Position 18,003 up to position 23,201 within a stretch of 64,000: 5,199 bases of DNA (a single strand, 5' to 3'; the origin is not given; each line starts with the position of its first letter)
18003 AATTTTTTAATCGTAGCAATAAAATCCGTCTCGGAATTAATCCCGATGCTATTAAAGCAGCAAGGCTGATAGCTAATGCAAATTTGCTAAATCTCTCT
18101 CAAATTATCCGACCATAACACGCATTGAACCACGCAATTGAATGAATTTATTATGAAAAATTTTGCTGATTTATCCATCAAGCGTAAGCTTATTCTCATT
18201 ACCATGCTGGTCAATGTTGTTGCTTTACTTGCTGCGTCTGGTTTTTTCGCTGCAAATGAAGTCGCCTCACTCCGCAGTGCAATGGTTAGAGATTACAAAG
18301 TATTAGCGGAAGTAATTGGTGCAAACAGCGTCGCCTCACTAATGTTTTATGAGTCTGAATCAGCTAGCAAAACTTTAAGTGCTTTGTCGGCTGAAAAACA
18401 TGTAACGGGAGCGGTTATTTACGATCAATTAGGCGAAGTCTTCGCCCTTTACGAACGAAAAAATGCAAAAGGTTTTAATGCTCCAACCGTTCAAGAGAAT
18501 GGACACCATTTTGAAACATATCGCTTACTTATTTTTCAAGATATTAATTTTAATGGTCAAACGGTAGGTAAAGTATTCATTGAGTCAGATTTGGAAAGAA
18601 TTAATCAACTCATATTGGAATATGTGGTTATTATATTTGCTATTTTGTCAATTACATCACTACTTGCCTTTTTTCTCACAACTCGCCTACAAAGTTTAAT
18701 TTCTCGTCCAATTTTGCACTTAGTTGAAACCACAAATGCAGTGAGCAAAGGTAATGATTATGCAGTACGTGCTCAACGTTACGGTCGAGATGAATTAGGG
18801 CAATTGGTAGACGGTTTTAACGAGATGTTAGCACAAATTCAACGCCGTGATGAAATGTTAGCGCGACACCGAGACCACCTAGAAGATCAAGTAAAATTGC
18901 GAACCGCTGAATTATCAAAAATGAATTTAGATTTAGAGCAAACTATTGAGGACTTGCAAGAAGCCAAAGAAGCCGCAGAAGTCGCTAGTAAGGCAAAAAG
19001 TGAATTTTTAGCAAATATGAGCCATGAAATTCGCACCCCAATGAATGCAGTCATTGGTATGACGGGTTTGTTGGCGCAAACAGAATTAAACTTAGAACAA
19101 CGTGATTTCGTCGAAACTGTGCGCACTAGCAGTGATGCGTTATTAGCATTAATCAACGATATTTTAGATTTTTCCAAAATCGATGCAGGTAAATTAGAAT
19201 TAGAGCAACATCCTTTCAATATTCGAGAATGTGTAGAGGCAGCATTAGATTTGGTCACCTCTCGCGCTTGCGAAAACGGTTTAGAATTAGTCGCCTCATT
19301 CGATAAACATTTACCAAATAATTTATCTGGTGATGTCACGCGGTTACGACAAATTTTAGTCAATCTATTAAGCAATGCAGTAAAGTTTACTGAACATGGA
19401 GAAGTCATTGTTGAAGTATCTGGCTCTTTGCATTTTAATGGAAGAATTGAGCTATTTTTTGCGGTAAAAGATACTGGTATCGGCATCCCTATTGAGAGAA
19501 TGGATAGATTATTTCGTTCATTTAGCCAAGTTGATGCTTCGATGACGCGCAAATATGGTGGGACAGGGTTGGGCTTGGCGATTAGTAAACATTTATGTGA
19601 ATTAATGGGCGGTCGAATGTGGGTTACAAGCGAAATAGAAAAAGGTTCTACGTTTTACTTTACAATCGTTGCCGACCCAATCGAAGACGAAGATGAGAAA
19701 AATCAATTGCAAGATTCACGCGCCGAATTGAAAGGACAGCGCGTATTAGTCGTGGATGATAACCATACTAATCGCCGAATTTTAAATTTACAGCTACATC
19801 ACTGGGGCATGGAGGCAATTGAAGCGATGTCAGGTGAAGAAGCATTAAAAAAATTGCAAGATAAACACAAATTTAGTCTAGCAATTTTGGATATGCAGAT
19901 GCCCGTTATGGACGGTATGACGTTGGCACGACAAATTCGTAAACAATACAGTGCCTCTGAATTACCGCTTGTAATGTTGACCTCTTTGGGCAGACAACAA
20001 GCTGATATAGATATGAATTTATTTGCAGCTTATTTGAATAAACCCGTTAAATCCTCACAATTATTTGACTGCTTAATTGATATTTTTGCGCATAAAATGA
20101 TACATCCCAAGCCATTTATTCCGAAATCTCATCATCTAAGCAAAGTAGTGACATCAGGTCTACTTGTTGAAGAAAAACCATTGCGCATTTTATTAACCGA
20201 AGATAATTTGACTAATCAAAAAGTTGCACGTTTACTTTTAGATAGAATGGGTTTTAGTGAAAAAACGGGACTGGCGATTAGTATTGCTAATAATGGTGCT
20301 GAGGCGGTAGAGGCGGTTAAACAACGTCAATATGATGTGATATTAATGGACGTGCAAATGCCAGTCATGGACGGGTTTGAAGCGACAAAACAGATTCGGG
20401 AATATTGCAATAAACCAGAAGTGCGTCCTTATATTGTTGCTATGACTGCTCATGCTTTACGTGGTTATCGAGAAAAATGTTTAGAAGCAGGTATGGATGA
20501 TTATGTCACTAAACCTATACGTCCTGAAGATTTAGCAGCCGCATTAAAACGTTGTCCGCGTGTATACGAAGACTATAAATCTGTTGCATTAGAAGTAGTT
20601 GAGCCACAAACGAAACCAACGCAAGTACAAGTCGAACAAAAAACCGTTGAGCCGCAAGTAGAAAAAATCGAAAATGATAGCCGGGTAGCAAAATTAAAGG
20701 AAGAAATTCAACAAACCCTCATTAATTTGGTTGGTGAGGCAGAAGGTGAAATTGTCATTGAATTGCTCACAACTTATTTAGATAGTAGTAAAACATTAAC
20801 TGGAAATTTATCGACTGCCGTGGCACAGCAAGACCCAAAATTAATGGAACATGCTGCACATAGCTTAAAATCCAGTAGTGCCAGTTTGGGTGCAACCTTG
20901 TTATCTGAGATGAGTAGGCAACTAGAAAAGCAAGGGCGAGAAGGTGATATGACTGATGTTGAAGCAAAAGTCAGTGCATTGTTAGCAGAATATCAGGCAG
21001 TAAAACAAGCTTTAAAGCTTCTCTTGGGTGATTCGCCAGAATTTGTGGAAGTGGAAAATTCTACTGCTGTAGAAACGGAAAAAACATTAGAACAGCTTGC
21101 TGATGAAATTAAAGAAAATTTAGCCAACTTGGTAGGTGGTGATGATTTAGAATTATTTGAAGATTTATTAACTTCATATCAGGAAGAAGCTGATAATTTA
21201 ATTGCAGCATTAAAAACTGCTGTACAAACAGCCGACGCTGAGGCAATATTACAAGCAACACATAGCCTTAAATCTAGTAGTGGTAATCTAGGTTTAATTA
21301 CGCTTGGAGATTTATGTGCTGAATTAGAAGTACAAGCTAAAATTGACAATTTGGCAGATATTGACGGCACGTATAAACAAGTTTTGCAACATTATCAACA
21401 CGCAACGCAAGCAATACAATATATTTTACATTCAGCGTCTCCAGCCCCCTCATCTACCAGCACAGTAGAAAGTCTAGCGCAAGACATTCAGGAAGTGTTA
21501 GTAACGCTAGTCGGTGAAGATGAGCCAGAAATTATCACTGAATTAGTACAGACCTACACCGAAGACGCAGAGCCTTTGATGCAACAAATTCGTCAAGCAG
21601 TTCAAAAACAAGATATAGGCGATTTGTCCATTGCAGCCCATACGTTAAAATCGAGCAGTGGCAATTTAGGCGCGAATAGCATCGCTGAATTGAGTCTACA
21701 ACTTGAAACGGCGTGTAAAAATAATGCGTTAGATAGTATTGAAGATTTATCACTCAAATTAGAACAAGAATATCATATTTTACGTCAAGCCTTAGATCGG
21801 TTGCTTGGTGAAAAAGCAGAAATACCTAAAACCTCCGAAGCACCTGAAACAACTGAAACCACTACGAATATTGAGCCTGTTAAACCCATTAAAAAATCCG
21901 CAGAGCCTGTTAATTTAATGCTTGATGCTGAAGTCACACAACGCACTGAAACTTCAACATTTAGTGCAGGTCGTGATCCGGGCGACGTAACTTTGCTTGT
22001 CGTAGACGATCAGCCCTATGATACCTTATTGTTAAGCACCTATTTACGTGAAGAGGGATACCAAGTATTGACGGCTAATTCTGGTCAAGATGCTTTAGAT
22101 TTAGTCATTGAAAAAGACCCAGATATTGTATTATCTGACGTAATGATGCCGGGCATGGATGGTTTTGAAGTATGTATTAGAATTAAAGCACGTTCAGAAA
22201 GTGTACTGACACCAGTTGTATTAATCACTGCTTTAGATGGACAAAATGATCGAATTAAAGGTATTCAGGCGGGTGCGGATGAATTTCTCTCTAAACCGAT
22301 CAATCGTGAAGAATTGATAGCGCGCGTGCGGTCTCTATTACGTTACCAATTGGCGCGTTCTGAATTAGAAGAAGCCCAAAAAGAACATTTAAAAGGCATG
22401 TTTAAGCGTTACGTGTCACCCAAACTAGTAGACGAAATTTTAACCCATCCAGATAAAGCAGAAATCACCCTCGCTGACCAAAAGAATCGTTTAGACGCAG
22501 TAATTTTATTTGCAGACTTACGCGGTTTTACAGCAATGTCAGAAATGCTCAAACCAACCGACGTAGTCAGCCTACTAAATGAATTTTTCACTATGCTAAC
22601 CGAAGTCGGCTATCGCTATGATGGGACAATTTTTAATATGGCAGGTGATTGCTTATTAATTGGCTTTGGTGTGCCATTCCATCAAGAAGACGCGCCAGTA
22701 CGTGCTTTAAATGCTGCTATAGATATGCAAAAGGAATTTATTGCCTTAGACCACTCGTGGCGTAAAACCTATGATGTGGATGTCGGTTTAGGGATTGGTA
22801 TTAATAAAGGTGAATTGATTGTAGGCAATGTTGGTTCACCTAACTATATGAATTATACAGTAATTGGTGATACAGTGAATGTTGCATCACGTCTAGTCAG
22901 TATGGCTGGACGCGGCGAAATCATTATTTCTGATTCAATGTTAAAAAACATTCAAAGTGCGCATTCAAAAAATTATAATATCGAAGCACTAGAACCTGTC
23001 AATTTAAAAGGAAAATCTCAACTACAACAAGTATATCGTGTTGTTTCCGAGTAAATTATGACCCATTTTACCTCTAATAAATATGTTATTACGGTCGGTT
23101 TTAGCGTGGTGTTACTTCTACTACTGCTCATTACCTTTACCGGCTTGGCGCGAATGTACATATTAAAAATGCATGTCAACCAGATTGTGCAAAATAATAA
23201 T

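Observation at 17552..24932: YfiR-like periplasmic protein + ~1630-aa all-in-one phosphorelay ending in an adenylyl/guanylyl cyclase + second hybrid kinase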

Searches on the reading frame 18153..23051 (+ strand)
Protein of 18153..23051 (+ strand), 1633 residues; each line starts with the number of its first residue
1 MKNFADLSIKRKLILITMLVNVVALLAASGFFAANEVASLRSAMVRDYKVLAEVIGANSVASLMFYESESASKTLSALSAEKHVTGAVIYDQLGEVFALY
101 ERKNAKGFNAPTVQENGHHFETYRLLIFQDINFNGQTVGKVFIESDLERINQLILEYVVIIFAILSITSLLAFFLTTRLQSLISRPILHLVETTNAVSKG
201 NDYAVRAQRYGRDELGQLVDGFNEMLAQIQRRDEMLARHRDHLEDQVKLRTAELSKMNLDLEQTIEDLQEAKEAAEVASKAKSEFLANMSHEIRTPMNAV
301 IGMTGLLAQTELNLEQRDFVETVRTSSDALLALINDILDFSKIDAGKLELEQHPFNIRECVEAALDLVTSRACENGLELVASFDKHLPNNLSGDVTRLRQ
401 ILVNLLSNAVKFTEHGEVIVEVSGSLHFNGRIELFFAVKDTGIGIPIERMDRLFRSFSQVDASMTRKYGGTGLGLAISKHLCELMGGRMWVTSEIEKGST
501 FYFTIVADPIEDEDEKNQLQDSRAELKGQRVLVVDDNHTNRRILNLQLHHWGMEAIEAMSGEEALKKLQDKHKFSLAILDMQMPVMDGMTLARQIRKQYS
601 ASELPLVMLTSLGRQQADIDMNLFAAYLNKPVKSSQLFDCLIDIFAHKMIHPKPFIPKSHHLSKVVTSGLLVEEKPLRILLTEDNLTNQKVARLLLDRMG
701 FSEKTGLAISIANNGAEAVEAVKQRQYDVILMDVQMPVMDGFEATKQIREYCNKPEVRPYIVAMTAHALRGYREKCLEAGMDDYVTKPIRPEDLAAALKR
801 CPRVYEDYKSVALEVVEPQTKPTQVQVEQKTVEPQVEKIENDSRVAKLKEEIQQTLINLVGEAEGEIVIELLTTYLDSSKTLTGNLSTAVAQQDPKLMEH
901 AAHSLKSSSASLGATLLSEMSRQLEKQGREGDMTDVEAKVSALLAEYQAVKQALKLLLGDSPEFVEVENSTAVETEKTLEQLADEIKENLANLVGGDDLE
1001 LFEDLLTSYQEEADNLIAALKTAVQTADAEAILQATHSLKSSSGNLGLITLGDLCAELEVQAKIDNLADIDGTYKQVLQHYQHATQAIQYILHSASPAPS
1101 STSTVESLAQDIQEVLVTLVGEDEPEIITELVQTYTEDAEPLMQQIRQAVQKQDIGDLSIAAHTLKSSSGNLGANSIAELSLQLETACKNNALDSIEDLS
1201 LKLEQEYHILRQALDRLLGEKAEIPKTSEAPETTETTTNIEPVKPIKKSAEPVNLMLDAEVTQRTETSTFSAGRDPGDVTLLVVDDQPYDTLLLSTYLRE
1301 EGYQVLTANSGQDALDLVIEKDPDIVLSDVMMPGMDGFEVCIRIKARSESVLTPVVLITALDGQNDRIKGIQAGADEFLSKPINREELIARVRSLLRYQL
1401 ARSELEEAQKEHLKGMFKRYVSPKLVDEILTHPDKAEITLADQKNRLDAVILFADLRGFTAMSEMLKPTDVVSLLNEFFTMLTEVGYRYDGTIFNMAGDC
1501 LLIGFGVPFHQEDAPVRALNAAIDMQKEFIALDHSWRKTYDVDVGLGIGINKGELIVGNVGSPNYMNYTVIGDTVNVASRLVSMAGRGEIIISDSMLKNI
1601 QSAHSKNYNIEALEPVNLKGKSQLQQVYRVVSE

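Call 11: find_homologous_proteins(query=window:18153-23051:+, region=1-1633)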
Query window:18153-23051:+, residues 1-1633 (1633 aa): 7993 proteins with E <= 0.001 among 8000 candidates; the best 120 are listed.
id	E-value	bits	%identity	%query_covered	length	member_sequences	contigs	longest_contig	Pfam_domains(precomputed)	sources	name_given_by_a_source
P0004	0.0e+0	3558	100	100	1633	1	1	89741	PF17152.11,PF00672.31,PF02518.32,PF00512.32,PF23198.2,PF00211.26,PF00072.31,PF01627.29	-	-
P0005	0.0e+0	2778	79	100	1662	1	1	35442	PF17152.11,PF00672.31,PF02518.32,PF00512.32,PF23198.2,PF00211.26,PF00072.31,PF01627.29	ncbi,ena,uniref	ncbi:response regulator [Candidatus Albibeggiatoa sp. nov. BB20]|uniref:response regulator n=1 Tax=C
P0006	0.0e+0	2747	79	100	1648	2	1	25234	PF17152.11,PF00672.31,PF02518.32,PF00512.32,PF23198.2,PF00211.26,PF00072.31,PF01627.29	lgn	-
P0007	0.0e+0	2740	78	100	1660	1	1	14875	PF17152.11,PF00672.31,PF02518.32,PF00512.32,PF00211.26,PF00072.31,PF01627.29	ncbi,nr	ncbi:MAG: response regulator [Thiotrichaceae bacterium]|nr:response regulator [Thiotrichaceae bacter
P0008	0.0e+0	2731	78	100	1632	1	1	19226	PF17152.11,PF00672.31,PF02518.32,PF00512.32,PF23198.2,PF00211.26,PF00072.31,PF01627.29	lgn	-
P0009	0.0e+0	2723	78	100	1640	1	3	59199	PF17152.11,PF00672.31,PF02518.32,PF00512.32,PF23198.2,PF00211.26,PF00072.31,PF01627.29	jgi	jgi:CheY-like chemotaxis protein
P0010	0.0e+0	2297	69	100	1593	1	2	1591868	PF17152.11,PF00672.31,PF02518.32,PF00512.32,PF23198.2,PF00211.26,PF00072.31,PF01627.29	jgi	jgi:CheY-like chemotaxis protein/signal transduction histidine kinase/class 3 adenylate cyclase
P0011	0.0e+0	2111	58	76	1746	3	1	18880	PF17152.11,PF00672.31,PF02518.32,PF00512.32,PF23198.2,PF00211.26,PF00072.31,PF01627.29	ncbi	-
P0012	0.0e+0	2072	59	73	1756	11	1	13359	PF17152.11,PF00672.31,PF02518.32,PF00512.32,PF23198.2,PF00211.26,PF00072.31,PF01627.29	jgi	-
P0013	0.0e+0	2070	59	73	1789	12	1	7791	PF17152.11,PF00672.31,PF02518.32,PF00512.32,PF00211.26,PF00072.31,PF01627.29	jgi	-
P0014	0.0e+0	2053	58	73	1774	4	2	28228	PF17152.11,PF00672.31,PF02518.32,PF00512.32,PF23198.2,PF00211.26,PF00072.31,PF01627.29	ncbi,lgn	-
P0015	0.0e+0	2023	52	80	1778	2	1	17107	PF17152.11,PF00672.31,PF02518.32,PF00512.32,PF23198.2,PF00211.26,PF00072.31,PF01627.29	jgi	-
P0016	0.0e+0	2007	54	75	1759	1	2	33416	PF17152.11,PF00672.31,PF02518.32,PF00512.32,PF23198.2,PF00211.26,PF00072.31,PF01627.29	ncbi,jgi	-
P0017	0.0e+0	1997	53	75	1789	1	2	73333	PF17152.11,PF00672.31,PF02518.32,PF00512.32,PF00211.26,PF00072.31,PF01627.29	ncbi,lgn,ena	-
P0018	0.0e+0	1971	55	76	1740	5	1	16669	PF17152.11,PF02518.32,PF00512.32,PF23198.2,PF00211.26,PF00072.31,PF01627.29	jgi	jgi:CheY-like chemotaxis protein/HPt (histidine-containing phosphotransfer) domain-containing protei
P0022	0.0e+0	1882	52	75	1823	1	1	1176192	PF17152.11,PF00672.31,PF02518.32,PF00512.32,PF00211.26,PF00072.31,PF01627.29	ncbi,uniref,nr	ncbi:response regulator [Thioflexithrix psekupsensis]|uniref:Sensory/regulatory protein RpfC n=1 Tax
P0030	0.0e+0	1785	54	100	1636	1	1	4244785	PF17152.11,PF00672.31,PF02518.32,PF00512.32,PF23198.2,PF00211.26,PF00072.31,PF01627.29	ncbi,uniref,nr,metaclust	ncbi:signal transduction histidine kinase [Beggiatoa alba B18LD]|uniref:Sensory/regulatory protein R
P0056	0.0e+0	1504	49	68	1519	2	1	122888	PF17152.11,PF00672.31,PF02518.32,PF24896.2,PF00512.32,PF23198.2,PF00211.26,PF00072.31,PF01627.29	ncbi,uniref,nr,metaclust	ncbi:response regulator [Candidatus Venteria ishoeyi]|uniref:Sensory/regulatory protein RpfC n=1 Tax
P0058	0.0e+0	1245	38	69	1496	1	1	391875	PF17152.11,PF00672.31,PF02518.32,PF00512.32,PF00211.26,PF00072.31,PF01627.29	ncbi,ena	-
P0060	0.0e+0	1162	51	74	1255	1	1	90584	PF17152.11,PF00672.31,PF02518.32,PF00512.32,PF00072.31,PF01627.29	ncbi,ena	-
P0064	3.0e-286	971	48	49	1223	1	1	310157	PF23198.2,PF00211.26,PF00072.31,PF01627.29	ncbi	-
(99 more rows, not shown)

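Call 18: find_encoding_contigs(protein=P0030, flank=6000, max_places=1)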
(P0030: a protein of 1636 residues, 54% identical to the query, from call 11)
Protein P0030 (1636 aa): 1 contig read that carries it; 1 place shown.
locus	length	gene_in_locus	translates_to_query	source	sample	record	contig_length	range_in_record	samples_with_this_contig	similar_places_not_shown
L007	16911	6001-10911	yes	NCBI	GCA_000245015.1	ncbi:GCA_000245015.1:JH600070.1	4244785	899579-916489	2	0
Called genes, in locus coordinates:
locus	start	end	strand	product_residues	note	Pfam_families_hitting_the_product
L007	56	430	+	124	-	PF14346:DUF4398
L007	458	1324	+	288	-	PF14346:DUF4398, PF00691:OmpA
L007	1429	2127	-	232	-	PF13441:Gly-zipper_YMGG, PF05433:Rick_17kDa_Anti (weak), PF13488:Gly-zipper_Omp, PF00691:OmpA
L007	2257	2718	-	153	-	PF02367:TsaE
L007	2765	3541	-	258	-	PF01925:TauE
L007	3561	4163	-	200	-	PF03358:FMN_red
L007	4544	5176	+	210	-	PF14346:DUF4398 (weak)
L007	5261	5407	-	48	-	-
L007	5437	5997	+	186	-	PF13689:DUF4154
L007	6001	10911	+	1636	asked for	PF17152:CHASE8, PF00672:HAMP, PF00512:HisKA, PF02518:HATPase_c, PF00072:Response_reg, PF00072:Response_reg, PF01627:Hpt, PF00072:Response_reg, +2 more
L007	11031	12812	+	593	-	PF00512:HisKA, PF02518:HATPase_c, PF00072:Response_reg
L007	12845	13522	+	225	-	PF03379:CcmB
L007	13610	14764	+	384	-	PF01545:Cation_efflux, PF16916:ZT_dimer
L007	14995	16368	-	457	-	PF00070:Pyr_redox (faint), PF01210:NAD_Gly3P_dh_N (faint), PF01262:AlaDh_PNT_C (faint), PF01488:Shikimate_DH (faint), PF02254:TrkA_N, PF02080:TrkA_C, PF02254:TrkA_N, PF02080:TrkA_C, +5 more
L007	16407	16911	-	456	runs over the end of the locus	PF00072:Response_reg, PF00158:Sigma54_activat, PF14532:Sigma54_activ_2, PF25601:AAA_lid_14, PF02954:HTH_8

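Call 19: find_encoding_contigs(protein=P0022, flank=6000, max_places=1)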
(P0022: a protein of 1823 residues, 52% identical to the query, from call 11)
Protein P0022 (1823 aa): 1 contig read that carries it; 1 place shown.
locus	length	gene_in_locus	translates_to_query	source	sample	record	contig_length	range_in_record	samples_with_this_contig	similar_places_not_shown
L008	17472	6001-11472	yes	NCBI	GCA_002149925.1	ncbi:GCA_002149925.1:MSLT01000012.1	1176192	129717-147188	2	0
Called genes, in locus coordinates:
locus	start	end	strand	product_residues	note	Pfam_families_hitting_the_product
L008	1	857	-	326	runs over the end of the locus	PF07715:Plug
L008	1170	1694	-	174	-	-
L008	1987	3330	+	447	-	PF00072:Response_reg, PF00990:GGDEF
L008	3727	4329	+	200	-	-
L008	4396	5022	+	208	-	-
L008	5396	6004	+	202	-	PF13689:DUF4154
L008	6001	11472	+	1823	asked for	PF17152:CHASE8, PF00672:HAMP, PF00512:HisKA, PF02518:HATPase_c, PF00072:Response_reg, PF01627:Hpt, PF00072:Response_reg, PF00211:Guanylate_cyc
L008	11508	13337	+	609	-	PF12729:4HB_MCP_1 (weak), PF00512:HisKA, PF02518:HATPase_c, PF00072:Response_reg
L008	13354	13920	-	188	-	-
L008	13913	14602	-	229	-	PF21842:DUF6901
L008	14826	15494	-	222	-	PF21842:DUF6901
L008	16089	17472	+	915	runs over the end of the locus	PF13620:CarboxypepD_reg, PF13715:CarbopepD_reg_2 (weak), PF01839:FG-GAP (faint), PF13517:FG-GAP_3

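Call 20: find_encoding_contigs(protein=P0058, flank=6000, max_places=1)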
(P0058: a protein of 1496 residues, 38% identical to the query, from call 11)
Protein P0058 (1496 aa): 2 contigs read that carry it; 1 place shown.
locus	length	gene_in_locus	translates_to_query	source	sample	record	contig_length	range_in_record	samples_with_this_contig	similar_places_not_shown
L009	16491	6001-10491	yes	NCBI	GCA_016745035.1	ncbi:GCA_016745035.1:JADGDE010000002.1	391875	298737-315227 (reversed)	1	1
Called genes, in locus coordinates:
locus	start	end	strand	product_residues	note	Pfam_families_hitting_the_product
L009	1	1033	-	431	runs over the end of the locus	PF00364:Biotin_lipoyl, PF25984:BSH_YknX (faint), PF25973:BSH_CzcB (faint), PF02817:E3_binding, PF00198:2-oxoacid_dh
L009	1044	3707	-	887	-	PF28598:PDH_E1_N, PF00456:Transketolase_N, PF17831:PDH_E1_M, PF22613:Transketolase_C_1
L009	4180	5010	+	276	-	PF00459:Inositol_P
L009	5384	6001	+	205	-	PF13689:DUF4154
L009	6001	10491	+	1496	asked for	PF17152:CHASE8, PF00672:HAMP, PF00512:HisKA, PF02518:HATPase_c, PF00072:Response_reg, PF01627:Hpt, PF00072:Response_reg, PF00211:Guanylate_cyc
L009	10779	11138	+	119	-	PF00072:Response_reg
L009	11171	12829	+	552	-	PF00512:HisKA, PF00072:Response_reg, PF00211:Guanylate_cyc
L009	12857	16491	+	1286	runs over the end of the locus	PF12447:DUF3683, PF01565:FAD_binding_4, PF02913:FAD-oxidase_C, PF13183:Fer4_8 (weak), PF02754:CCG (weak), PF11880:DUF3400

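Call 34: find_encoding_contigs(protein=P0064, flank=7000, max_places=1)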
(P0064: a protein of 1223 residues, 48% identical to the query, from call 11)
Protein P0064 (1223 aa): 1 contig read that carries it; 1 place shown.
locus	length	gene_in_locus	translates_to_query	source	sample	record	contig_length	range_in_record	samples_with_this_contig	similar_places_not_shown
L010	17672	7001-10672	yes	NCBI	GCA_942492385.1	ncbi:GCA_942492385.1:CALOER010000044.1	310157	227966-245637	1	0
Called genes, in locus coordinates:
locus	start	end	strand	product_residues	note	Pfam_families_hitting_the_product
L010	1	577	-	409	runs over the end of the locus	PF13439:Glyco_transf_4 (faint), PF20706:GT4-conflict, PF00534:Glycos_transf_1, PF13692:Glyco_trans_1_4, PF13524:Glyco_trans_1_2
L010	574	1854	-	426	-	PF20706:GT4-conflict, PF00534:Glycos_transf_1, PF13692:Glyco_trans_1_4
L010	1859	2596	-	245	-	PF03808:Glyco_tran_WecG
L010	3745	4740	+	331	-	PF00535:Glycos_transf_2, PF10111:Glyco_tranf_2_2 (faint), PF13641:Glyco_tranf_2_3, PF13632:Glyco_trans_2_3 (weak)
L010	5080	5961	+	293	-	PF00691:OmpA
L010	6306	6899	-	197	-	PF03358:FMN_red (weak)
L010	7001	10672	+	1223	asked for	PF00072:Response_reg, PF23198:PDE8A_N (faint), PF01627:Hpt, PF00072:Response_reg, PF00211:Guanylate_cyc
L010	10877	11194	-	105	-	PF03658:Ub-RnfH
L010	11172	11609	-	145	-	PF10604:Polyketide_cyc2, PF03364:Polyketide_cyc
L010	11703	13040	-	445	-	PF00209:SNF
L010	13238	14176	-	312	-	PF00294:PfkB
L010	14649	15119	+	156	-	-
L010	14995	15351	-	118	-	-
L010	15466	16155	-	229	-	-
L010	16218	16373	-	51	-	-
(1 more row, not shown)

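Call 35: find_encoding_contigs(protein=P0060, flank=6000, max_places=1)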
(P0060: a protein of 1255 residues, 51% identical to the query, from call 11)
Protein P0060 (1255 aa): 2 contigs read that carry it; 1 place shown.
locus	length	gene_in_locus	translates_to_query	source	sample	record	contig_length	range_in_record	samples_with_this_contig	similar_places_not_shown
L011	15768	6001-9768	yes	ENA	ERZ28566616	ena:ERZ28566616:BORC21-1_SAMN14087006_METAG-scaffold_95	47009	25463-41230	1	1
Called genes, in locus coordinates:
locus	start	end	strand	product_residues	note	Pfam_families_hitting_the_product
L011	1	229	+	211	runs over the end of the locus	PF00730:HhH-GPD, PF00633:HHH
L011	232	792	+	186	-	-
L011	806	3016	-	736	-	PF07715:Plug, PF00593:TonB_dep_Rec_b-barrel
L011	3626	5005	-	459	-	PF00206:Lyase_1, PF14698:ASL_C2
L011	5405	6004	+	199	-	PF13689:DUF4154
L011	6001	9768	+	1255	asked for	PF17152:CHASE8, PF00672:HAMP, PF00512:HisKA, PF02518:HATPase_c, PF00072:Response_reg, PF01627:Hpt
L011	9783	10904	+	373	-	PF00072:Response_reg, PF00211:Guanylate_cyc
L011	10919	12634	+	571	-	-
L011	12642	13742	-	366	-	PF01075:Glyco_transf_9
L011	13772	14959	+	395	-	PF04932:Wzy_C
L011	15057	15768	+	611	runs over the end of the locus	PF13727:CoA_binding_3, PF01073:3Beta_HSD, PF01370:Epimerase, PF02719:Polysacc_synt_2, PF04321:RmlD_sub_bind, PF16363:GDP_Man_Dehyd, PF07993:NAD_binding_4 (faint)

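Call 36: find_encoding_contigs(protein=P0056, flank=6000, max_places=1)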
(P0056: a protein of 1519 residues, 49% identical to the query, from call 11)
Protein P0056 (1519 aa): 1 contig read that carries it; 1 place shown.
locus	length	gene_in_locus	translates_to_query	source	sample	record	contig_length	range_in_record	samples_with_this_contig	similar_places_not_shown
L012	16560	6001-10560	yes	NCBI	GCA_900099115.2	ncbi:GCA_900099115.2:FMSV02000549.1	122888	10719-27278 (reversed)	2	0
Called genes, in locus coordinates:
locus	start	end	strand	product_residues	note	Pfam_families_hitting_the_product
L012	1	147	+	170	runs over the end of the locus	PF11218:DUF3011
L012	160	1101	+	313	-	PF16868:NMT1_3, PF09084:NMT1 (weak), PF12974:Phosphonate-bd (weak)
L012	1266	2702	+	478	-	PF04107:GCS2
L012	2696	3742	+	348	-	PF24827:AstE_AspA_cat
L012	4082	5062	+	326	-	PF01073:3Beta_HSD, PF01370:Epimerase, PF04321:RmlD_sub_bind, PF05368:NmrA, PF07993:NAD_binding_4 (faint), PF13460:NAD_binding_10 (weak), PF16363:GDP_Man_Dehyd, PF02719:Polysacc_synt_2 (weak)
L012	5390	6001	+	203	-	PF13689:DUF4154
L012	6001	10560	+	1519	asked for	PF17152:CHASE8, PF00672:HAMP, PF00512:HisKA, PF02518:HATPase_c, PF00072:Response_reg, PF00072:Response_reg, PF01627:Hpt, PF00072:Response_reg, +3 more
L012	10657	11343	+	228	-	PF05494:MlaC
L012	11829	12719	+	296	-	-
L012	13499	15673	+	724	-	PF07715:Plug, PF00593:TonB_dep_Rec_b-barrel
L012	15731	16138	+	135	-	-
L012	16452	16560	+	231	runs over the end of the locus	PF18967:PycTM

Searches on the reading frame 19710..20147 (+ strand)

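Call 10: search_protein_families(library=pfam, proteins=[window:19710-20147:+], max_evalue=0.01)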
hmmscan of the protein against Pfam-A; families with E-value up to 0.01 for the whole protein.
window:19710-20147:+ (146 aa): 2 families
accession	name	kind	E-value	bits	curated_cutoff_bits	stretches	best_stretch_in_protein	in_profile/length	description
PF00072.30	Response_reg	-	3.4e-20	72.7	30.2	1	12-120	1-108/111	Response regulator receiver domain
PF06490.17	FleQ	-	0.00039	21.1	22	1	11-122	1-103/108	Flagellar regulatory protein FleQ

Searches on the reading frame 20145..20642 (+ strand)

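Call 10: search_protein_families(library=pfam, proteins=[window:20145-20642:+], max_evalue=0.01)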
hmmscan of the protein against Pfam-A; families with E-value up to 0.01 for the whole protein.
window:20145-20642:+ (166 aa): 2 families
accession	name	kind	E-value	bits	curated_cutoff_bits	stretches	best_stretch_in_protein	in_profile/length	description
PF00072.30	Response_reg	-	1.6e-25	89.8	30.2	1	15-134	1-110/111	Response regulator receiver domain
PF23198.2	PDE8A_N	-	0.0043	17.4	29.6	1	38-106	30-97/147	PDE8A-like, N-terminal domain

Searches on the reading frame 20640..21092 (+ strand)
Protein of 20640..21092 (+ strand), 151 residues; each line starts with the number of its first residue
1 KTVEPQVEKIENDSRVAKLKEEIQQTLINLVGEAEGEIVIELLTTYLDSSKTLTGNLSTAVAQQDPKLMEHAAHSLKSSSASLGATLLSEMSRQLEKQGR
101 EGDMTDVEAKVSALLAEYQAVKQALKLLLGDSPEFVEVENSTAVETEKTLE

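Call 10: search_protein_families(library=pfam, proteins=[window:20640-21092:+], max_evalue=0.01)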
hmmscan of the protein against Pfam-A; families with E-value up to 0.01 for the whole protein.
window:20640-21092:+ (151 aa): 1 family
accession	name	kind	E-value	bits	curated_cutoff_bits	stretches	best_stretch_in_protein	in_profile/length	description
PF01627.28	Hpt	-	8.5e-15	55.2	24.6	1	41-124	1-84/84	Hpt domain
